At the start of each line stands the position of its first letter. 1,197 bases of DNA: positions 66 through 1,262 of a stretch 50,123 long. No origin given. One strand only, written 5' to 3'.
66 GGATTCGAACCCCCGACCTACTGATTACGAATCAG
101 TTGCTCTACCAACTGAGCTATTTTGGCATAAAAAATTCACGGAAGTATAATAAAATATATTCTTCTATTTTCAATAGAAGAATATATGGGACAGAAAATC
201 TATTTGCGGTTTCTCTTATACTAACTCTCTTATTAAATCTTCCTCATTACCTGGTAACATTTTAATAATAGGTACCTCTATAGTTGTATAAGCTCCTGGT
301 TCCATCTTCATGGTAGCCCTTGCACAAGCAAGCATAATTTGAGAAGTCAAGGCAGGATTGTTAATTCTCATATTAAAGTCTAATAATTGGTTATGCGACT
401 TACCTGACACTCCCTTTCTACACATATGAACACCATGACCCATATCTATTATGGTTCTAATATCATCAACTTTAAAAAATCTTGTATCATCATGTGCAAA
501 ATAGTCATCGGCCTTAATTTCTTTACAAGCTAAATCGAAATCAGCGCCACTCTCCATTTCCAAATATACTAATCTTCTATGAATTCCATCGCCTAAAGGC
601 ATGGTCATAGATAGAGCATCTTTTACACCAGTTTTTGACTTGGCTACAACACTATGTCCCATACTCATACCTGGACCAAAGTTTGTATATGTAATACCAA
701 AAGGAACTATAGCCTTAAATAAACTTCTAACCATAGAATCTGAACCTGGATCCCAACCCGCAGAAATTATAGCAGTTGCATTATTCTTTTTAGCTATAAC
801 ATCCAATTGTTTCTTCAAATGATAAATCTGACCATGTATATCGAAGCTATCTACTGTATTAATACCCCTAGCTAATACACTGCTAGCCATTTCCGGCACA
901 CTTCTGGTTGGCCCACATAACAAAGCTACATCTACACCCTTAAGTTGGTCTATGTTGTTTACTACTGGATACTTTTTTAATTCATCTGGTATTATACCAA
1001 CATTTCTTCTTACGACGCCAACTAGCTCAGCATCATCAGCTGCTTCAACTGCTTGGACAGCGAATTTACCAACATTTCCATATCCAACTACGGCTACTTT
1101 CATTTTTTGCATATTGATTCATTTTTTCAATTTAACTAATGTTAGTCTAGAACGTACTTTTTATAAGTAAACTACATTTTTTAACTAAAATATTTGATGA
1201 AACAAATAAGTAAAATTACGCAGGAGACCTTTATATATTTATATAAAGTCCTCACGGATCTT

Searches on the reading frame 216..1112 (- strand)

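Call 53: search_protein_families(library=ncbifam, proteins=[window:216-1112:-], max_evalue=0.01)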
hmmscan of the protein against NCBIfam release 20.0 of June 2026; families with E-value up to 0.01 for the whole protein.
window:216-1112:- (298 aa): 5 families
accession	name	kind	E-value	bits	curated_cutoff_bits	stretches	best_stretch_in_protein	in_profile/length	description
TIGR01921.1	DAP-DH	equivalog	5.9e-93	311.6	180.6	1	1-298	1-324/324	diaminopimelate dehydrogenase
NF003251.0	PRK04207.1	equivalog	3.5e-05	23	185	1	3-36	2-35/343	type II glyceraldehyde-3-phosphate dehydrogenase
NF009828.0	PRK13303.1-3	subfamily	0.00025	20.3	177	1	4-119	2-119/263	aspartate dehydrogenase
NF009825.0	PRK13302.1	equivalog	0.00026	20.5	253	1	2-87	5-95/271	aspartate dehydrogenase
TIGR01546.1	GAPDH-II_archae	equivalog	0.0027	16.9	232.9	1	6-37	1-32/333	phosphorylating glyceraldehyde-3-phosphate dehydrogenase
